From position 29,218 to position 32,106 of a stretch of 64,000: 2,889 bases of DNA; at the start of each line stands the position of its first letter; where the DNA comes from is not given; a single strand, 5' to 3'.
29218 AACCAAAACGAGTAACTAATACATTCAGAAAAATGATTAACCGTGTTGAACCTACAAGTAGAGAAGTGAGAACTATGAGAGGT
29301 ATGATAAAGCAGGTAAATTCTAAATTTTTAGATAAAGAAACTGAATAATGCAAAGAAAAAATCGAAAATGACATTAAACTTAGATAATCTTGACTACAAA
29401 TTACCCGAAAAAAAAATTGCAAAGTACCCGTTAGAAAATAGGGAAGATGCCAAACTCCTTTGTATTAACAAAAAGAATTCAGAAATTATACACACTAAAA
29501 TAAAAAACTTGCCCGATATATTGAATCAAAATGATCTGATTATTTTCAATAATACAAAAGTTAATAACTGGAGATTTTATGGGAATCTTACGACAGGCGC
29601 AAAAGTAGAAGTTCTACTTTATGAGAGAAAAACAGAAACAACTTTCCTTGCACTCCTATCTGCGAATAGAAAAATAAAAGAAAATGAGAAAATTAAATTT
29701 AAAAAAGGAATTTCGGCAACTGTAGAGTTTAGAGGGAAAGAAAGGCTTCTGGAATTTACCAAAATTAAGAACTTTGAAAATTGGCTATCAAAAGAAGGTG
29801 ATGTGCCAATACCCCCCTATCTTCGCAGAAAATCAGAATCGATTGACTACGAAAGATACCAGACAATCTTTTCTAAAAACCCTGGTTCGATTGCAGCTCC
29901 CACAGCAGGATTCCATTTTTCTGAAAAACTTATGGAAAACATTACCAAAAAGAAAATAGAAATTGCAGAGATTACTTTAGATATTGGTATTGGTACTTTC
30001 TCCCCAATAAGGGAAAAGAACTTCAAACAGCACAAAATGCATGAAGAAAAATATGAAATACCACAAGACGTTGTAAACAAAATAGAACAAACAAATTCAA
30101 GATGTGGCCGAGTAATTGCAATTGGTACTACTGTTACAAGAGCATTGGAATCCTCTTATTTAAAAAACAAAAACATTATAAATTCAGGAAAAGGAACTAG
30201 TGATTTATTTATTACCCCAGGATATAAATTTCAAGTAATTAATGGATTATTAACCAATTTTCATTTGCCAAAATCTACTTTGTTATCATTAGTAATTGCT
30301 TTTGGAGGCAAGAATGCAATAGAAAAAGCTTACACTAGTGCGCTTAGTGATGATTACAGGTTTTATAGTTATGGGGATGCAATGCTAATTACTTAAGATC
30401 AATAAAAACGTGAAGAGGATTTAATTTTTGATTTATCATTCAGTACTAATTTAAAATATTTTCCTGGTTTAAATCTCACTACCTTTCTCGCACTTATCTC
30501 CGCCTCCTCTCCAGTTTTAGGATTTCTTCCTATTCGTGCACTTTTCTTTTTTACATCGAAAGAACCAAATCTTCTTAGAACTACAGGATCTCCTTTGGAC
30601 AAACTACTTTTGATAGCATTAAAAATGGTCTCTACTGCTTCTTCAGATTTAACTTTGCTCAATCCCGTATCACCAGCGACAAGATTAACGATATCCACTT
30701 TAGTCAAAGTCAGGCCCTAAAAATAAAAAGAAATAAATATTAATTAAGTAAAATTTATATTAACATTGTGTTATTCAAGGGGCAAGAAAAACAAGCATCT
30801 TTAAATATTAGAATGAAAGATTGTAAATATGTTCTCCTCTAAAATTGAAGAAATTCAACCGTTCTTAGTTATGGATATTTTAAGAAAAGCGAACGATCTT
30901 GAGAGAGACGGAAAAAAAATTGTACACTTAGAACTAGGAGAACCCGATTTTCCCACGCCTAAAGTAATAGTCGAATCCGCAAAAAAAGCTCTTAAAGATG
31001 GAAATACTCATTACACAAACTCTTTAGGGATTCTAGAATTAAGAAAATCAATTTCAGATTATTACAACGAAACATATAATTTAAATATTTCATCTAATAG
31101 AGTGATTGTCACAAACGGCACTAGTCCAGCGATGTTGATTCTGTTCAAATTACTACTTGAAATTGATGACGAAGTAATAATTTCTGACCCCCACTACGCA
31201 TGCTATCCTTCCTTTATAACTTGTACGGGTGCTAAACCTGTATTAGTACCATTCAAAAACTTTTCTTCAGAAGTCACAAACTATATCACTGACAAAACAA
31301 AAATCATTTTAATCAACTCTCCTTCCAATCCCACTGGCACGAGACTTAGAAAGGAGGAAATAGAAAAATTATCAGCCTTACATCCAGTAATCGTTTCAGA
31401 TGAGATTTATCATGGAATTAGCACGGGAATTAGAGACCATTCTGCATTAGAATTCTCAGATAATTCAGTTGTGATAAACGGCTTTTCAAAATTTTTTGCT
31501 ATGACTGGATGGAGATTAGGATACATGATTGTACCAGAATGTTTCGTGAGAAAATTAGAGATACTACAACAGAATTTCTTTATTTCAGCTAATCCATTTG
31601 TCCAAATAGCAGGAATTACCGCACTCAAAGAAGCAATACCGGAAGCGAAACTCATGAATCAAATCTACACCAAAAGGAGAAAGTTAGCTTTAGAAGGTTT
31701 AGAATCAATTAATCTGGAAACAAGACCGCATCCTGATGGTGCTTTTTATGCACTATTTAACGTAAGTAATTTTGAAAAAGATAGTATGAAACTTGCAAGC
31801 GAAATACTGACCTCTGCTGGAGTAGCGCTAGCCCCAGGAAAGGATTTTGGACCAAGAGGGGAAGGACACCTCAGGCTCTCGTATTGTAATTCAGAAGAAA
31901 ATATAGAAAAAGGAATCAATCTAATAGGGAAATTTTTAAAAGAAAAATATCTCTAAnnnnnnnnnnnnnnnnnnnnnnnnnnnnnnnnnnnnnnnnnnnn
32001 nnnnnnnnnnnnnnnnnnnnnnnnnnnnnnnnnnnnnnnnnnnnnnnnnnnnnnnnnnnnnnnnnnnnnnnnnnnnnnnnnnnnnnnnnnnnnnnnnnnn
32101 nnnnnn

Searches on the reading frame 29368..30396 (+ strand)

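Call 45: search_protein_families(library=pfam, proteins=[window:29368-30396:+], max_evalue=0.000001)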
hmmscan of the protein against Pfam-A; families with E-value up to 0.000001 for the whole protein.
window:29368-30396:+ (342 aa): 1 family
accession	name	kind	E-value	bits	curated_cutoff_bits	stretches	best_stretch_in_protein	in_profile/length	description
PF02547.20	Queuosine_synth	-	1.2e-115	386.6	25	1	6-341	2-322/322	Queuosine biosynthesis protein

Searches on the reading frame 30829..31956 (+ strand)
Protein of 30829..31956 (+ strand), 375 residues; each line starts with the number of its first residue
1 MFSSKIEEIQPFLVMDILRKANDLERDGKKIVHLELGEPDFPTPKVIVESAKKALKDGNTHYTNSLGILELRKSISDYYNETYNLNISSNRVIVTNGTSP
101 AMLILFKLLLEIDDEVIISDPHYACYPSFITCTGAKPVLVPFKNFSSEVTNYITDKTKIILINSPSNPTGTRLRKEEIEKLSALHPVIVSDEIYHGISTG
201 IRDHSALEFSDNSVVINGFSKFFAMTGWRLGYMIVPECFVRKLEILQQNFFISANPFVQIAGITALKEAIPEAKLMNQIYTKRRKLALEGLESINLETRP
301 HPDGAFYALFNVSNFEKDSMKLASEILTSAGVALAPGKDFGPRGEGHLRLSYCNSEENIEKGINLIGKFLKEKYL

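Call 45: search_protein_families(library=pfam, proteins=[window:30829-31956:+], max_evalue=0.000001)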
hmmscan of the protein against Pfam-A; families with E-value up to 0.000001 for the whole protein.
window:30829-31956:+ (375 aa): 1 family
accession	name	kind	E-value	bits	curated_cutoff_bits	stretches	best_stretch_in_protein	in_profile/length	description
PF00155.27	Aminotran_1_2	-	2.9e-51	175.2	19.7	1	30-364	2-359/361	Aminotransferase class I and II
